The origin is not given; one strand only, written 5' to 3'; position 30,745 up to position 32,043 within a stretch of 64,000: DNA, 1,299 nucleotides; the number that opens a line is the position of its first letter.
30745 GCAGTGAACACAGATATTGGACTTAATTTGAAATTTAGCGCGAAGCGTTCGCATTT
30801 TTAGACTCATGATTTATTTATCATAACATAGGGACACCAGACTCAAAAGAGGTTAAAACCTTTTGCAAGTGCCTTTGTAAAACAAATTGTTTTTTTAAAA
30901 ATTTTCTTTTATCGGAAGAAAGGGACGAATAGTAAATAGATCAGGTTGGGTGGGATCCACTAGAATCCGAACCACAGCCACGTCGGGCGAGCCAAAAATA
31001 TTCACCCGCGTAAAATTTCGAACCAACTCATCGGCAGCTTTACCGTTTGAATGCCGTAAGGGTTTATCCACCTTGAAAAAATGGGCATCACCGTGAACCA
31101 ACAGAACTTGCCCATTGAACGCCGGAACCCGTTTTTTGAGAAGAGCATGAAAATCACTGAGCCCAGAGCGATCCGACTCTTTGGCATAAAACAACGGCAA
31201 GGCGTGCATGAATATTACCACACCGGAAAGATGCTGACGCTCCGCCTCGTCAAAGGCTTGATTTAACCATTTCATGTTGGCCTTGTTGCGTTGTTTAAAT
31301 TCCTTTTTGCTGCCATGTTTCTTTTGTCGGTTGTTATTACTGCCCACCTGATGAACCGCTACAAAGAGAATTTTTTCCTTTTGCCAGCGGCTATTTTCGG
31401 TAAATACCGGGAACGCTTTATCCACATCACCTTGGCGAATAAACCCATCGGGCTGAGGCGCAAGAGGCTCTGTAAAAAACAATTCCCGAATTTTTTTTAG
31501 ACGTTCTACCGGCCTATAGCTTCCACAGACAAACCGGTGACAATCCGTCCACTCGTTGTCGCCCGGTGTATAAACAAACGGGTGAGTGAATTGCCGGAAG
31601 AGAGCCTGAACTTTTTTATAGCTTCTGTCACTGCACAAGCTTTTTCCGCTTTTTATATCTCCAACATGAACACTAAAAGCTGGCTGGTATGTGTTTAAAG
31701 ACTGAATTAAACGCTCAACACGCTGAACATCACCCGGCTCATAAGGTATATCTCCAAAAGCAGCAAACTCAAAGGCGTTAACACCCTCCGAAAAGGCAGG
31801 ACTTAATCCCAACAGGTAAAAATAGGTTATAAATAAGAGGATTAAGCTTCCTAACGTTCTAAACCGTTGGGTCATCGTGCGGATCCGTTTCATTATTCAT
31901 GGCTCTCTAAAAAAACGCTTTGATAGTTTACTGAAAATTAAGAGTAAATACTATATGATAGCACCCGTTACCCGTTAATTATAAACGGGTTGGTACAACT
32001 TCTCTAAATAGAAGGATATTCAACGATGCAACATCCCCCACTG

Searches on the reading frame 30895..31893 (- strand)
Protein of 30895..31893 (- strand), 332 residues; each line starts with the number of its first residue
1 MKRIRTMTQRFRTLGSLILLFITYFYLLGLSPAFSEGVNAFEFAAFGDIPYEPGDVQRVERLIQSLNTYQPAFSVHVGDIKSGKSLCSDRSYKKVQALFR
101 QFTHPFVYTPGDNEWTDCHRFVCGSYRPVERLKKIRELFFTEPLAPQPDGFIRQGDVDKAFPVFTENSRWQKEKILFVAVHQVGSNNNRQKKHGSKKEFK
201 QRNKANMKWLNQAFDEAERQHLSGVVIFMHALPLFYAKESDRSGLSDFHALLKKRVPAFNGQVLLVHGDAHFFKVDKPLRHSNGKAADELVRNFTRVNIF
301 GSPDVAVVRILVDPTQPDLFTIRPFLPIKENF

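Call 75: search_protein_families(library=pfam, proteins=[window:30895-31893:-], max_evalue=0.00001)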
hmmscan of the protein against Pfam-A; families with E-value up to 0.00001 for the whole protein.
window:30895-31893:- (332 aa): 1 family
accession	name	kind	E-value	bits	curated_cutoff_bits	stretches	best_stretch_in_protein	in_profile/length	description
PF00149.33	Metallophos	-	4.9e-06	27.5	21.5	0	43-212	3-142/191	Calcineurin-like phosphoesterase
